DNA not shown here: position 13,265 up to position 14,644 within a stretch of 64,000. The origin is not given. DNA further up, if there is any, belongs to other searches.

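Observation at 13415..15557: GH99/WbsX-like domain present three times (two tandem exported paralogs plus the C-terminus of the GT4 at 3133–5295)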

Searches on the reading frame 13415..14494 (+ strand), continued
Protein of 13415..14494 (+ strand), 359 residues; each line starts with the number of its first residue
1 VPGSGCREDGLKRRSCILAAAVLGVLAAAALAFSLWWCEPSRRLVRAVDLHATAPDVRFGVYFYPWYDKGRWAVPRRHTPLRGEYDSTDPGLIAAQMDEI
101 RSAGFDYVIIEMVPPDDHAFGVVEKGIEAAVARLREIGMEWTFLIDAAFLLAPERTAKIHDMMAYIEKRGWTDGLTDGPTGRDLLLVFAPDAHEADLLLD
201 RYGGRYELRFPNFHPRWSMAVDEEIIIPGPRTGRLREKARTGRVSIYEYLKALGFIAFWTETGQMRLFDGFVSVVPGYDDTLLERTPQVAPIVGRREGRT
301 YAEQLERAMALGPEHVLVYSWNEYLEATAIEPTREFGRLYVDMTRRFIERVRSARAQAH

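Call 42: search_solved_structures(query=window:13415-14494:+, max_evalue=0.01, show_alignments=5)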
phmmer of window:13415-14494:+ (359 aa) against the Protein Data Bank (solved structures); distinct sequences matched with E-value up to 0.01: 7.
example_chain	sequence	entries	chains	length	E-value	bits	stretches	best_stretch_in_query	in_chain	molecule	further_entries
6zdc_A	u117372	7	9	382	0.00013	24.1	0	272-342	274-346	Glycoprotein endo-alpha-1,2-mannosidase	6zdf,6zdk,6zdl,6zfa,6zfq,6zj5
6zfn_AAA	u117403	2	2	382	0.00035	22.8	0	79-117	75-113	Glycoprotein endo-alpha-1,2-mannosidase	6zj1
4ad1_A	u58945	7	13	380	0.0026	19.9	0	271-335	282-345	GLYCOSYL HYDROLASE FAMILY 71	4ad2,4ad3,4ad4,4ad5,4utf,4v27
5lyr_A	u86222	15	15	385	0.0027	19.8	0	271-335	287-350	Glycosyl hydrolase family 71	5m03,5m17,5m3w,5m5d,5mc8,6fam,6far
4v28_A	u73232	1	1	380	0.0066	18.6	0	271-335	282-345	GLYCOSYL HYDROLASE FAMILY 71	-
6fwo_A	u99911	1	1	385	0.0068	18.5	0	271-335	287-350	Glycosyl hydrolase family 71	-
5mel_A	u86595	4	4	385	0.0068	18.5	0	271-335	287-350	Glycosyl hydrolase family 71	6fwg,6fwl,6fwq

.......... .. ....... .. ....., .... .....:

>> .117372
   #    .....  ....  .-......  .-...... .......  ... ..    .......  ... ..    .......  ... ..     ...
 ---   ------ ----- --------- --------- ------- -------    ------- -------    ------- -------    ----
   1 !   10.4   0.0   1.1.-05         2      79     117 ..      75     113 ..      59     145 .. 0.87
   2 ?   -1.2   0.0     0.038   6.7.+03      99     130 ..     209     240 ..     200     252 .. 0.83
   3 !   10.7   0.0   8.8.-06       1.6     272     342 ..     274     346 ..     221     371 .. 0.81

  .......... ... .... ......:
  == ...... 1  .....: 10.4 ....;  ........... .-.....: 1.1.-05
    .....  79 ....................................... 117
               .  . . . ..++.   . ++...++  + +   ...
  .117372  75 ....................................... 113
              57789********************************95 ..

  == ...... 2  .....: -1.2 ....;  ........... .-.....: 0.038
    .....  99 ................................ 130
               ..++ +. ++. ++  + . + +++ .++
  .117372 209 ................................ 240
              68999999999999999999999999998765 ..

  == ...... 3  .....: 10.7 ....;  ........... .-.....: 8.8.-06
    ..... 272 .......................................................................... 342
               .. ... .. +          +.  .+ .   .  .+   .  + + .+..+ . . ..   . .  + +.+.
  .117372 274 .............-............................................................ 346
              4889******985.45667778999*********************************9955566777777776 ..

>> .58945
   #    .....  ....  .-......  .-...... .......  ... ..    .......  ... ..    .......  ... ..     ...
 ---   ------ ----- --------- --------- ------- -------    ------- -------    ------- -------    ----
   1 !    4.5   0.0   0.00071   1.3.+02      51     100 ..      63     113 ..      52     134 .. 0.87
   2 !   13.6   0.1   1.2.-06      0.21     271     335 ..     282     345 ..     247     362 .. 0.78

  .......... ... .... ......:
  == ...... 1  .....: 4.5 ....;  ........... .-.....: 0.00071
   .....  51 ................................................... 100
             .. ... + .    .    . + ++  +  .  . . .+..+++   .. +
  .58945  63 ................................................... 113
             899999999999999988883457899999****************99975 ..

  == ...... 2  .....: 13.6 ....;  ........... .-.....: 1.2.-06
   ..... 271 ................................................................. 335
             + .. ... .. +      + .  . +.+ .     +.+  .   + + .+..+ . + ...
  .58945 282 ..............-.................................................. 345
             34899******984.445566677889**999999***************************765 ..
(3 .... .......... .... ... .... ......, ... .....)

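Call 59: find_encoding_contigs(protein=P0004, flank=8000, max_places=2)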
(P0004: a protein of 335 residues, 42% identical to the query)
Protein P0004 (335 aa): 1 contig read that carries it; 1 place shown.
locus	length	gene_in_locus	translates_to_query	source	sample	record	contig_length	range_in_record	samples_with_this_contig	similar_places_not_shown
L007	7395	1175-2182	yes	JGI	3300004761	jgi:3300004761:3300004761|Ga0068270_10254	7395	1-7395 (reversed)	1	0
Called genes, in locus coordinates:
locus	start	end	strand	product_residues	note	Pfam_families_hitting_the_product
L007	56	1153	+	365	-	PF04055:Radical_SAM (weak)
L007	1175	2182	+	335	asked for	PF16317:Glyco_hydro_99 (faint), PF14307:Glyco_tran_WbsX (weak)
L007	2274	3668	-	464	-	PF04055:Radical_SAM (weak), PF13186:SPASM (weak)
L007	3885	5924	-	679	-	PF00534:Glycos_transf_1 (faint), PF00535:Glycos_transf_2, PF10111:Glyco_tranf_2_2 (weak), PF13641:Glyco_tranf_2_3, PF13692:Glyco_trans_1_4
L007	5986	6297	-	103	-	-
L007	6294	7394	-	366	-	?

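Call 65: find_related_loci(query=A2, collection=genome_contigs, flank=10000)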
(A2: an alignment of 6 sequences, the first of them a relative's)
Query A2 (349 aa) in genome_contigs; peptide patterns used: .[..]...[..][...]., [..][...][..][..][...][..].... (x = any residue, [..] = any of these).
149 stretches matched a pattern; 24 encode a relative of the query (tblastn E <= 1e-3); 24 distinct loci.
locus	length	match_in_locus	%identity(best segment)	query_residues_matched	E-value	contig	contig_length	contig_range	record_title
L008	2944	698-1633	42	47-346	1e-78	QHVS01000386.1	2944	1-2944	MAG: Acidobacteria bacterium isolate gp7 AA9 14_1009_16_30cm_scaffold_242693_curated, whole genome shotgun sequence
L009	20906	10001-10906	44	45-348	2e-76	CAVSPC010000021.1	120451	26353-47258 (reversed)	MAG: uncultured delta proteobacterium isolate MFD01299.bin.3.165 genome assembly, contig: contig_6778, whole genome shot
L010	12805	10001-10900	42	47-348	9e-74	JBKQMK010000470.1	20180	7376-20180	MAG: Desulfomonilaceae bacterium isolate LABRr1A1B1C__bin_124 LABRr1A1B1C_000000232548, whole genome shotgun sequence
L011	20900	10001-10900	42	47-348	1e-73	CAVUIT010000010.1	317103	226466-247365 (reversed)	MAG: uncultured delta proteobacterium isolate MFD01872.bin.2.115 genome assembly, contig: contig_54627, whole genome sho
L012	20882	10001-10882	42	48-343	4e-72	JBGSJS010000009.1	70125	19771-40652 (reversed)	MAG: Desulfomonilaceae bacterium isolate JTS-AC162 k141_2459165, whole genome shotgun sequence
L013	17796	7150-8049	42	47-348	2e-73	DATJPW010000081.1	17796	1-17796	MAG TPA_asm: Desulfomonilaceae bacterium isolate SMAG_U14923 k141_2024419, whole genome shotgun sequence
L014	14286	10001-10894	38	48-346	1e-68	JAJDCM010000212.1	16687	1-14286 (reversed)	MAG: Planctomycetota bacterium isolate OFTM205 OFTM205_211, whole genome shotgun sequence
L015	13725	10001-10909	40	47-342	7e-68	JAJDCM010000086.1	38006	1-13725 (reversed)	MAG: Planctomycetota bacterium isolate OFTM205 OFTM205_85, whole genome shotgun sequence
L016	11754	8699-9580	40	48-339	9e-67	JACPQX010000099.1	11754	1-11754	MAG: Candidatus Methylomirabilis oxygeniifera isolate NC_groundwater_664_Ag_B-0.1um_62_56 B_1_S1_Biohub_coassembly_k141_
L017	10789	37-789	35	101-344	9e-45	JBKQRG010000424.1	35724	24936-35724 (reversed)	MAG: Desulfomonilaceae bacterium isolate MGr2D2E2F__bin_53 MGr2D2E2F_000000268176, whole genome shotgun sequence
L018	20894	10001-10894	33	50-344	1e-44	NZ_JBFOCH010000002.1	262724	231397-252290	Mesorhizobium marinum strain ZMM04-4 Scaffold2, whole genome shotgun sequence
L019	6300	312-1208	35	47-337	3e-41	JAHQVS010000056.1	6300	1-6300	MAG: Rhodobacteraceae bacterium isolate MAG.057 Posi_057-P13469, whole genome shotgun sequence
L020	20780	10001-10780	31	50-339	7e-25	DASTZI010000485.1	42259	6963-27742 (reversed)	MAG TPA_asm: Vicinamibacterales bacterium isolate SMAG_U2464 k141_702172, whole genome shotgun sequence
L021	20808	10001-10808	45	50-348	7e-19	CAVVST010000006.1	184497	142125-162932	MAG: uncultured Acidobacteriota bacterium isolate MFD02840.bin.2.185 genome assembly, contig: contig_60821, whole genome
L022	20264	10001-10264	48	248-338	9e-17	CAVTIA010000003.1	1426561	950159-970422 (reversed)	MAG: uncultured Acidobacteriota bacterium isolate MFD06229.bin.1.1 genome assembly, contig: contig_14783, whole genome s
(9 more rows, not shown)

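Call 69: search_protein_families(library=pfam, alignment_id=A2, max_evalue=0.01)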
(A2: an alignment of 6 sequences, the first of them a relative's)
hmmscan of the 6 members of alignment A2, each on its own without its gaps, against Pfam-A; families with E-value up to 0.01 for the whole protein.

A. member 1, P0001 (349 aa): 2 families
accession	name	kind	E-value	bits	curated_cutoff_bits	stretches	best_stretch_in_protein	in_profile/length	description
PF16317.11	Glyco_hydro_99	-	3.5e-07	30.1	33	1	262-323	247-307/341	Glycosyl hydrolase family 99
PF14307.12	Glyco_tran_WbsX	-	9.1e-06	25.8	25.1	1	255-333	269-349/350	Glycosyltransferase WbsX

B. families by the number of members that match (of 6 scanned): 2 families
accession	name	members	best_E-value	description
PF14307.12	Glyco_tran_WbsX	6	4e-08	Glycosyltransferase WbsX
PF16317.11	Glyco_hydro_99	5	1.8e-07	Glycosyl hydrolase family 99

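Call 71: search_protein_families(library=pfam, proteins=[P0015, P0012, P0010, P0006], max_evalue=0.001)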
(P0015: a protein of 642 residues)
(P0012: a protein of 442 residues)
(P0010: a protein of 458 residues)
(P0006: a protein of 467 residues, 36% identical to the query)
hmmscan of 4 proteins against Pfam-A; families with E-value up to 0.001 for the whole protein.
P0015 (642 aa): 4 families
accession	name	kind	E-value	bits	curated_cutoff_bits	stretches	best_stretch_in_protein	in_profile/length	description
PF13489.12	Methyltransf_23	-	1.4e-08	35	27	1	462-560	72-158/164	Methyltransferase domain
PF16317.11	Glyco_hydro_99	-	2.3e-06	27.4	33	0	231-294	245-307/341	Glycosyl hydrolase family 99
PF14307.12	Glyco_tran_WbsX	-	2.8e-06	27.5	25.1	1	213-304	255-349/350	Glycosyltransferase WbsX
PF08242.18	Methyltransf_12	-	0.0003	21.9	30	1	461-505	55-98/98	Methyltransferase domain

P0012 (442 aa): 2 families
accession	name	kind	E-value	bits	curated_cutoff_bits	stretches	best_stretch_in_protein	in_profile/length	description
PF16317.11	Glyco_hydro_99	-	1.8e-10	40.9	33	1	214-275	247-307/341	Glycosyl hydrolase family 99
PF14307.12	Glyco_tran_WbsX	-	2.6e-08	34.2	25.1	1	195-285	253-349/350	Glycosyltransferase WbsX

P0010 (458 aa): 1 family
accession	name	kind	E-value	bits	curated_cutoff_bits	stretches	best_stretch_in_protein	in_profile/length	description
PF16317.11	Glyco_hydro_99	-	0.00069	19.3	33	0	219-283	246-309/341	Glycosyl hydrolase family 99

P0006 (467 aa): 1 family
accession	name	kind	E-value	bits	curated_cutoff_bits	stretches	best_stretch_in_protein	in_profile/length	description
PF14307.12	Glyco_tran_WbsX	-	2.4e-06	27.7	25.1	0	22-62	33-74/350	Glycosyltransferase WbsX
